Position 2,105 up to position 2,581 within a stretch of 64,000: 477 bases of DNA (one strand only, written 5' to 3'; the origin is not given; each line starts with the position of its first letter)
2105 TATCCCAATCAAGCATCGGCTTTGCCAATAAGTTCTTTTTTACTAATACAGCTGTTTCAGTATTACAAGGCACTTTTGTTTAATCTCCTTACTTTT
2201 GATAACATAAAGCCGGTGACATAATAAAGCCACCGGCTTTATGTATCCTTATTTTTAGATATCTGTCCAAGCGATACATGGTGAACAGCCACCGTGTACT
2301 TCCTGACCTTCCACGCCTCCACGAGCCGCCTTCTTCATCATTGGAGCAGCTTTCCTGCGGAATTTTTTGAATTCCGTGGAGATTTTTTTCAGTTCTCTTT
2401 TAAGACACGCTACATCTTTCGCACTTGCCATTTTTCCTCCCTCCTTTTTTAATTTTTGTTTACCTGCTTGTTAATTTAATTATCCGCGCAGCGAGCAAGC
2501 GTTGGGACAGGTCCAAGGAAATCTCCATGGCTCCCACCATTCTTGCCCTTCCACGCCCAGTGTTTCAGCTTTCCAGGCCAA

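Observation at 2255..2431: Unannotated 58-aa third precursor lacking the NHLP domain but sharing the VEGQ junction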

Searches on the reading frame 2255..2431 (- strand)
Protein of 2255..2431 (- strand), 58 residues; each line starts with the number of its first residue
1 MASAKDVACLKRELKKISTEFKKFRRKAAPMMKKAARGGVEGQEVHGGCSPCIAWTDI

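Call 3: search_protein_families(library=pfam, proteins=[window:2255-2431:-], max_evalue=0.01)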
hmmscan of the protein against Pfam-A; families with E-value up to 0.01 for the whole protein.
window:2255-2431:- (58 aa): 0 families

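Call 4: search_protein_families(library=ncbifam, proteins=[window:2255-2431:-], max_evalue=0.01)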
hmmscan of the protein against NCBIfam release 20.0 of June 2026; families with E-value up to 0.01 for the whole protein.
window:2255-2431:- (58 aa): 0 families

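Call 8: find_homologous_proteins(query=window:2255-2431:-, max_evalue=10)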
Query window:2255-2431:- (58 aa): 3 proteins with E <= 10 among 3 candidates.
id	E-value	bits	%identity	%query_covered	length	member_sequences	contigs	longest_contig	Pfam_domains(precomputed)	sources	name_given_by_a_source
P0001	1.3e-31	124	100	100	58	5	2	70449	-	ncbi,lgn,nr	ncbi:MAG: hypothetical protein NTZ92_00605 [Candidatus Omnitrophica bacterium]|nr:hypothetical prote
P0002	4.5e-23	97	79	100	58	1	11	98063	-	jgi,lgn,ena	jgi:hypothetical protein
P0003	1.3e-22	96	78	100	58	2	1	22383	-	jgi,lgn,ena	-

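Call 9: find_encoding_contigs(protein=window:2255-2431:-, flank=10000)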
Protein window:2255-2431:- (58 aa): 3 contigs read that carry it; 3 places shown.
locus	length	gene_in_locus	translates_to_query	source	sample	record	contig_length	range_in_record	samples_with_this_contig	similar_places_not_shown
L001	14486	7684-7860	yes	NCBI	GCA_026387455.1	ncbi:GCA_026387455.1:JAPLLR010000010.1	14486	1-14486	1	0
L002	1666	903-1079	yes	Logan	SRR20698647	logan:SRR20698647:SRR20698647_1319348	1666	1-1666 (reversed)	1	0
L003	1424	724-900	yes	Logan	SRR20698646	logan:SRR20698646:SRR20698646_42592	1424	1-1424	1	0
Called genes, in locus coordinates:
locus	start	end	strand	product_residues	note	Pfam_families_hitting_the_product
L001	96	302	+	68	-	-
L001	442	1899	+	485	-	PF04055:Radical_SAM, PF13353:Fer4_12 (weak)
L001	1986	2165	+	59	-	-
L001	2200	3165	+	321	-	-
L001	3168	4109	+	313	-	-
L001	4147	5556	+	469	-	PF00656:Peptidase_C14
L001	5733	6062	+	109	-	PF01906:YbjQ_1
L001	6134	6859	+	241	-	PF13185:GAF_2, PF01590:GAF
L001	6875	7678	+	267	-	PF00082:Peptidase_S8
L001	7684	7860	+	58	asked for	-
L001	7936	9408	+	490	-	PF04055:Radical_SAM, PF13186:SPASM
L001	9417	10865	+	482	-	PF19238:Radical_SAM_2 (faint), PF04055:Radical_SAM, PF13186:SPASM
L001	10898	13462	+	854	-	PF00664:ABC_membrane, PF00005:ABC_tran, PF02463:SMC_N (weak), PF00005:ABC_tran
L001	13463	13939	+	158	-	PF00027:cNMP_binding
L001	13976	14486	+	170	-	?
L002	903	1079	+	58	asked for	-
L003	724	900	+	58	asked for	-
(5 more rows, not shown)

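Call 11: find_encoding_contigs(protein=P0002, flank=10000)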
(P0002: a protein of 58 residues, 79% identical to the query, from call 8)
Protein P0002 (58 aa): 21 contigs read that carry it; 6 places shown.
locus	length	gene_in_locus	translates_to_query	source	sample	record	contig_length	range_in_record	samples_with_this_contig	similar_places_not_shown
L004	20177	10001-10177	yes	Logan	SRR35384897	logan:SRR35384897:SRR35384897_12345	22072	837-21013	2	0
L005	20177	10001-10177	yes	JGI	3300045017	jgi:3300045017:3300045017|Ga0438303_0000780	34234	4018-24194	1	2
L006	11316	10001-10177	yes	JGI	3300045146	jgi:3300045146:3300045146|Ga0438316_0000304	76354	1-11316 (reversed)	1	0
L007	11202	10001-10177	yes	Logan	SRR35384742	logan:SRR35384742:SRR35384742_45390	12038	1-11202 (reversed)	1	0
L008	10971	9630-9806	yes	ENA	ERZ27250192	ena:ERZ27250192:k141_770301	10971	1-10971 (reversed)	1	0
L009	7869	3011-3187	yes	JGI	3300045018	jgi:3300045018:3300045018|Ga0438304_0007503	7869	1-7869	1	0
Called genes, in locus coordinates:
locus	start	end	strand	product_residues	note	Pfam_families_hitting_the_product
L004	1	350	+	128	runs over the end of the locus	PF09394:Inhibitor_I42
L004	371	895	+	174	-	-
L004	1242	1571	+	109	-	PF01906:YbjQ_1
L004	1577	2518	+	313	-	PF25107:VWA7_N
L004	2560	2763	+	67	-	-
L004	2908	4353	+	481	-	PF04055:Radical_SAM, PF13353:Fer4_12 (weak)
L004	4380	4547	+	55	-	-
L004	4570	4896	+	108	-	PF05402:PqqD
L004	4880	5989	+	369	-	PF04055:Radical_SAM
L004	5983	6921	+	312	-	-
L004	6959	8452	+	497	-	PF00656:Peptidase_C14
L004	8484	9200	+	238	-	PF13185:GAF_2, PF01590:GAF, PF13492:GAF_3 (faint)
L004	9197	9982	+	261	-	PF00082:Peptidase_S8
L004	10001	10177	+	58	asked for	-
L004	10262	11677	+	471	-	PF04055:Radical_SAM, PF13186:SPASM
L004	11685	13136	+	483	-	PF19238:Radical_SAM_2 (faint), PF04055:Radical_SAM, PF13186:SPASM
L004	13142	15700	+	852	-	PF00664:ABC_membrane, PF00005:ABC_tran, PF02463:SMC_N (weak), PF00005:ABC_tran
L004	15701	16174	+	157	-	PF00027:cNMP_binding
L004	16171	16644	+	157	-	-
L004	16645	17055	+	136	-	-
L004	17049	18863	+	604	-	PF05226:CHASE2, PF00211:Guanylate_cyc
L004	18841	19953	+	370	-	PF04055:Radical_SAM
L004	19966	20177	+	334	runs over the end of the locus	-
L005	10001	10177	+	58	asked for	-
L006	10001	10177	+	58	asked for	-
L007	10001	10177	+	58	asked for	-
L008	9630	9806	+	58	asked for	-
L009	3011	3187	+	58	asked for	-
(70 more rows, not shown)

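Call 12: find_encoding_contigs(protein=P0003, flank=10000)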
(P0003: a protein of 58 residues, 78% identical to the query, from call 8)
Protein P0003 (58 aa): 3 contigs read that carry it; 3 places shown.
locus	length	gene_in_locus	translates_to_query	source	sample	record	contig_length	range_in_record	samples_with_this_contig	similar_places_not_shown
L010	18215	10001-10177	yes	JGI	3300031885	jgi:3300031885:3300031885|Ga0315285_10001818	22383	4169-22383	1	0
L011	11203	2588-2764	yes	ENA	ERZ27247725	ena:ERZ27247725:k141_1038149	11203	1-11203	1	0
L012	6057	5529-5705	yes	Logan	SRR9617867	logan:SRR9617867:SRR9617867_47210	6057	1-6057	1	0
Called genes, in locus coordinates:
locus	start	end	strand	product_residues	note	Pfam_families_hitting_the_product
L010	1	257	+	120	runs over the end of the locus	-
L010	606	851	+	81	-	-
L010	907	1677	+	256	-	PF06044:DpnI, PF17726:DpnI_C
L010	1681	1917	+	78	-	-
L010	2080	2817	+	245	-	-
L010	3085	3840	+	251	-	PF12705:PDDEXK_1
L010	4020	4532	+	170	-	-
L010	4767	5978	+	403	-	PF00079:Serpin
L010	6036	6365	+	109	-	PF01906:YbjQ_1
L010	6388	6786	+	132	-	-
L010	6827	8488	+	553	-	PF13600:DUF4140, PF13598:DUF4139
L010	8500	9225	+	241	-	PF13185:GAF_2, PF13492:GAF_3 (weak), PF01590:GAF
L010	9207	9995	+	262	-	PF00082:Peptidase_S8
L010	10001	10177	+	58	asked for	-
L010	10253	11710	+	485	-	-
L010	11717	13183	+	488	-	PF04055:Radical_SAM, PF19238:Radical_SAM_2 (faint), PF13186:SPASM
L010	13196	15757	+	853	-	PF00664:ABC_membrane, PF00005:ABC_tran, PF02463:SMC_N, PF00005:ABC_tran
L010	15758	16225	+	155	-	PF00027:cNMP_binding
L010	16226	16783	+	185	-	-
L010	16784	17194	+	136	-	-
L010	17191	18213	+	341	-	?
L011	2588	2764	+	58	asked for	-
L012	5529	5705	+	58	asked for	-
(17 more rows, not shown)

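Call 30: search_protein_representatives(alignment_id=A4)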
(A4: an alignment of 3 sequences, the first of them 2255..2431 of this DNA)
Query: 3 sequences, 58 profile positions. Proteins with E-value up to 0.001 (for the whole library): 7; up to 1e-10: 4; up to 1e-30: 1. The best 7 are listed.
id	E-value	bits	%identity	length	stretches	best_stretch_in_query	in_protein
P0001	8.1e-37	141.1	-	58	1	1-58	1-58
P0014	2.2e-18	82.1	-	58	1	1-58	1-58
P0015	2.7e-16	75.4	-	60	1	1-58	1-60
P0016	2.9e-15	72.1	-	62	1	1-58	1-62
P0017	7.6e-08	48.3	-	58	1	1-58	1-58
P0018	1.0e-05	41.5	-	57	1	1-58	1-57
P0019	3.7e-05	39.7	-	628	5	31-58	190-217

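Call 33: find_homologous_proteins(query=A6, max_evalue=1)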
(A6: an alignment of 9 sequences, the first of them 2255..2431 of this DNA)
Query A6 (9 sequences) (58 aa, profile of the alignment): 14 proteins with E <= 1 among 107 candidates.
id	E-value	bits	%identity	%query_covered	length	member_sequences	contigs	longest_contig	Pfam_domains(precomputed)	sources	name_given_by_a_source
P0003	4.5e-29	118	78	100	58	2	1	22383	-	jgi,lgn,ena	-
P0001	6.4e-29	118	100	100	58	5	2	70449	-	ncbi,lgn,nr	ncbi:MAG: hypothetical protein NTZ92_00605 [Candidatus Omnitrophica bacterium]|nr:hypothetical prote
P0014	1.2e-27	114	53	100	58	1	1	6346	-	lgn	-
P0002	1.2e-26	111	79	100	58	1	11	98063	-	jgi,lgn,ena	jgi:hypothetical protein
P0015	2.4e-25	106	55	100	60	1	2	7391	-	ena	-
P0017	6.4e-25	105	38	100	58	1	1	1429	-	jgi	jgi:hypothetical protein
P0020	4.5e-24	102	57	100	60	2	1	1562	-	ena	-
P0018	1.6e-23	101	43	100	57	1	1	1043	-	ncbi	-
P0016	7.1e-23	99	50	100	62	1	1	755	-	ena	-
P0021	8.6e-23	98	57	100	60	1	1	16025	-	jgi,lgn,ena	-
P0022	3.5e-22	96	43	100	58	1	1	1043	-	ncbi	-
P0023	1.4e-18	85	45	100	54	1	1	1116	-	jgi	jgi:hypothetical protein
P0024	7.5e-17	79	55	100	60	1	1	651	-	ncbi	-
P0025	2.0e-8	52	36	100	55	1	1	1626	-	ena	-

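Call 35: find_encoding_contigs(protein=P0021, flank=10000, max_places=3)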
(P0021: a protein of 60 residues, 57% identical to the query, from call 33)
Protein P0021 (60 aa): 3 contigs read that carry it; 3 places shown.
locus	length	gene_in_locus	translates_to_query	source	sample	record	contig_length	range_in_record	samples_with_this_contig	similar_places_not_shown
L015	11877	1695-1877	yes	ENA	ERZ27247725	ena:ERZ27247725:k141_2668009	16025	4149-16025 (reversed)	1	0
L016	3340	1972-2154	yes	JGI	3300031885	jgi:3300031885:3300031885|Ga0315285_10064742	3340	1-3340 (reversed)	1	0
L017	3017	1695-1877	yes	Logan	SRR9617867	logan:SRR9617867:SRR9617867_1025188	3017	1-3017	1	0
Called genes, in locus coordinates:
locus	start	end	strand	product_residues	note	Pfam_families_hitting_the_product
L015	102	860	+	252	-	PF01590:GAF, PF13185:GAF_2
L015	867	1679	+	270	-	PF00082:Peptidase_S8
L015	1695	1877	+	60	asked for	-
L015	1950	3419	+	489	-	PF04055:Radical_SAM, PF13186:SPASM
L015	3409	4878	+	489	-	PF04055:Radical_SAM, PF13186:SPASM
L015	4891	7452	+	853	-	PF00664:ABC_membrane, PF02463:SMC_N (weak), PF00005:ABC_tran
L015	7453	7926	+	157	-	PF00027:cNMP_binding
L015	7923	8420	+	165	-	-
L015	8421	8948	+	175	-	-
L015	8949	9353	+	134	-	-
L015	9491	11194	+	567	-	PF05226:CHASE2, PF00211:Guanylate_cyc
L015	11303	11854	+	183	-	PF07638:Sigma70_ECF, PF04542:Sigma70_r2, PF08281:Sigma70_r4_2, PF04545:Sigma70_r4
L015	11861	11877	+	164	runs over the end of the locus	PF13490:zf-HC2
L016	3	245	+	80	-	?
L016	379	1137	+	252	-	PF01590:GAF, PF13185:GAF_2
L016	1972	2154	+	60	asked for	-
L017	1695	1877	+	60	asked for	-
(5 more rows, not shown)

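Call 36: find_encoding_contigs(protein=P0014, flank=10000, max_places=3)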
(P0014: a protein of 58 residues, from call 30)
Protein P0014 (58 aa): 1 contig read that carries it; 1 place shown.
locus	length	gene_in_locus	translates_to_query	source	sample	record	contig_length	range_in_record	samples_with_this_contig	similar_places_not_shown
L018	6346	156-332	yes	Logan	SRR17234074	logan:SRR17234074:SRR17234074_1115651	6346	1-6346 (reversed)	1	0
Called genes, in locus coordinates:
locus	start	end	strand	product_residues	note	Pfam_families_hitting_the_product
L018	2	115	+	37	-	?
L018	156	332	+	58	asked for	-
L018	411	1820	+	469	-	PF04055:Radical_SAM, PF13186:SPASM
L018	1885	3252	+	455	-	PF04055:Radical_SAM, PF13353:Fer4_12 (weak), PF13186:SPASM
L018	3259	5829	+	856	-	PF00664:ABC_membrane, PF00005:ABC_tran, PF02463:SMC_N (weak), PF00005:ABC_tran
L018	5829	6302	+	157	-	PF00027:cNMP_binding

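Call 37: find_encoding_contigs(protein=P0015, flank=10000, max_places=3)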
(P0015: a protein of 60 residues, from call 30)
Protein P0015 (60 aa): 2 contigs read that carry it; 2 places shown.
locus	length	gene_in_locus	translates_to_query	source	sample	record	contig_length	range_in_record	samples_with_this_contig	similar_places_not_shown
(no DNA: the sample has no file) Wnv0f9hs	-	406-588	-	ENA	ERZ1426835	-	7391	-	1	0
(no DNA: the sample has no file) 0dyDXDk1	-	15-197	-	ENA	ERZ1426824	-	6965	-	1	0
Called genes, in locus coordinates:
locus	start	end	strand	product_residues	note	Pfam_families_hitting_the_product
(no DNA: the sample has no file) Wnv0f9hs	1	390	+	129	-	?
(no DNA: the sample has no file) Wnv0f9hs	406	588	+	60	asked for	-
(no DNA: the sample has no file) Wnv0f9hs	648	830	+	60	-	-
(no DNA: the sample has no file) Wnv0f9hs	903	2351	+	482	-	PF04055:Radical_SAM, PF13186:SPASM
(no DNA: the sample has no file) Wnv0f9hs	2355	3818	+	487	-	PF04055:Radical_SAM, PF13186:SPASM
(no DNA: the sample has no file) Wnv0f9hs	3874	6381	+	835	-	PF00664:ABC_membrane, PF00005:ABC_tran, PF02463:SMC_N (weak), PF00005:ABC_tran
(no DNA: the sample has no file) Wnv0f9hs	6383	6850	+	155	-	PF00027:cNMP_binding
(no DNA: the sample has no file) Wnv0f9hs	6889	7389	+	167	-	?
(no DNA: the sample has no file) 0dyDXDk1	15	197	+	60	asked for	-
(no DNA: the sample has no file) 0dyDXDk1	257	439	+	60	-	-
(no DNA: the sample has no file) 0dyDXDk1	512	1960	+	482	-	PF04055:Radical_SAM, PF13186:SPASM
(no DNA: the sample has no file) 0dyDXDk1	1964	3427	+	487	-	PF04055:Radical_SAM, PF13186:SPASM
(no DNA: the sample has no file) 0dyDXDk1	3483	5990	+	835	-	PF00664:ABC_membrane, PF00005:ABC_tran, PF02463:SMC_N (weak), PF00005:ABC_tran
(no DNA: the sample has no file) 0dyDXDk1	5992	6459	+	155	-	PF00027:cNMP_binding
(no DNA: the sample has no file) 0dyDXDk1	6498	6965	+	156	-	?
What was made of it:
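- The same downstream genes follow a 53%-identical homologue (L018) and a 55%-identical one (calls 36, 37).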

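Call 41: find_encoding_contigs(protein=P0017, flank=10000, max_places=3)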
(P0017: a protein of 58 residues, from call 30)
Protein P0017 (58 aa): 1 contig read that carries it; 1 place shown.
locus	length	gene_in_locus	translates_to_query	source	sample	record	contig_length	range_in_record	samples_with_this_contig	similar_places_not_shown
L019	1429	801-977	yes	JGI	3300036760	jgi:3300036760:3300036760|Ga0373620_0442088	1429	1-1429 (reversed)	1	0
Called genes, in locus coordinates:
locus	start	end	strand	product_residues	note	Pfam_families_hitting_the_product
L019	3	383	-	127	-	?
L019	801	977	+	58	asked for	-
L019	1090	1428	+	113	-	?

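Call 42: find_encoding_contigs(protein=P0025, flank=10000, max_places=3)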
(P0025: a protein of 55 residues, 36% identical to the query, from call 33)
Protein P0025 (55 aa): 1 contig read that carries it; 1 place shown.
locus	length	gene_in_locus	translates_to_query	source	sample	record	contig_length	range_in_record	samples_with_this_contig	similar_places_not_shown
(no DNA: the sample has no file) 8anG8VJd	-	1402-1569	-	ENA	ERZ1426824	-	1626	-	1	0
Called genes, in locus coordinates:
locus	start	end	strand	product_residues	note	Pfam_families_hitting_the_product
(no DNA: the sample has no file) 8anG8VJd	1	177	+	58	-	?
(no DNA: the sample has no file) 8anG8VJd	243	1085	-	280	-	PF00656:Peptidase_C14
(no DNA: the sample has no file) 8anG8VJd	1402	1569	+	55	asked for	-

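Call 43: find_encoding_contigs(protein=P0022, flank=10000, max_places=3)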
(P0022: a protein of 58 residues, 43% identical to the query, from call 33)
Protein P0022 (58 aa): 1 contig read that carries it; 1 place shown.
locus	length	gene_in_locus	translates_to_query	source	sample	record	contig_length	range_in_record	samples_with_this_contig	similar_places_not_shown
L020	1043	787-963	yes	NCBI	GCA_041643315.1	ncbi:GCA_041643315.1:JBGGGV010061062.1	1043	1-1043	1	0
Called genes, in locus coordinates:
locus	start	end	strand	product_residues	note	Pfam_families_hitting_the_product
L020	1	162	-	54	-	?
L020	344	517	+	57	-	-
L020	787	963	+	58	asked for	-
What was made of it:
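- It is duplicated in tandem in some loci, as precursors often are (calls 37, 43).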

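Call 48: search_protein_families(library=pfam, proteins=[L001:10898-13462:+, L001:9417-10865:+, L001:13463-13939:+, L004:16171-16644:+, L004:16645-17055:+, L001:6875-7678:+], max_evalue=0.1)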
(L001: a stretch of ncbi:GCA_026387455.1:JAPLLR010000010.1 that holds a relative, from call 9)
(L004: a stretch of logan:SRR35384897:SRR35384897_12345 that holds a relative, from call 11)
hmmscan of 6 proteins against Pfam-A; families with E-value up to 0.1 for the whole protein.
L001:10898-13462:+ (854 aa): 5 families
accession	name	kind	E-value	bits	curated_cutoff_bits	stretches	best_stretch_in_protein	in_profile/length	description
PF00664.28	ABC_membrane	-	9e-38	130.9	28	1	21-290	4-272/274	ABC transporter transmembrane region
PF00005.33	ABC_tran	-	2.3e-28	99.9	25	2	354-454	1-95/137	ABC transporter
PF02463.25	SMC_N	-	7.8e-06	25.9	40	1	653-823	135-209/220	RecF/RecN/SMC N terminal domain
PF01935.23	DUF87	-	0.021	15.3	23.2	1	364-395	23-55/220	Helicase HerA, central domain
PF13401.12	AAA_22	-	0.025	15.3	27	0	364-390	5-31/130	AAA domain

L001:9417-10865:+ (482 aa): 4 families
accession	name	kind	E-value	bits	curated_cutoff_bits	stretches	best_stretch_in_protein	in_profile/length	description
PF04055.27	Radical_SAM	-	6.8e-23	82.1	29.5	1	134-289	2-164/166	Radical SAM superfamily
PF13186.11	SPASM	-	2.6e-12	47.3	21.5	1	360-425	1-67/67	Iron-sulfur cluster-binding domain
PF19238.5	Radical_SAM_2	-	9.3e-06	25.8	26.7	1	136-162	19-45/151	Radical SAM-like domain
PF13353.11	Fer4_12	-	0.00011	22.9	22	1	136-213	12-92/137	4Fe-4S single cluster domain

L001:13463-13939:+ (158 aa): 1 family
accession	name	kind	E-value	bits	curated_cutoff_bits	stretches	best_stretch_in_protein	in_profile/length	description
PF00027.35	cNMP_binding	-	1e-23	83.5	27.5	1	38-122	4-88/89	Cyclic nucleotide-binding domain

L004:16171-16644:+ (157 aa): 0 families

L004:16645-17055:+ (136 aa): 0 families

L001:6875-7678:+ (267 aa): 1 family
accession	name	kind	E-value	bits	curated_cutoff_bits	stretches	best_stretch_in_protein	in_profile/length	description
PF00082.27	Peptidase_S8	-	1.2e-30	107.2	21.8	1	26-253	1-271/288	Subtilase family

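Call 62: search_protein_families(library=pfam, proteins=[L001:9417-9815:+, window:2255-2431:-], max_evalue=10)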
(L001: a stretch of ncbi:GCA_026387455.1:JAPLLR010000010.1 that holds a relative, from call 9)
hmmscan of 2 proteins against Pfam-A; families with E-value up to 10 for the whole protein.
L001:9417-9815:+ (133 aa): 0 families

window:2255-2431:- (58 aa): 0 families
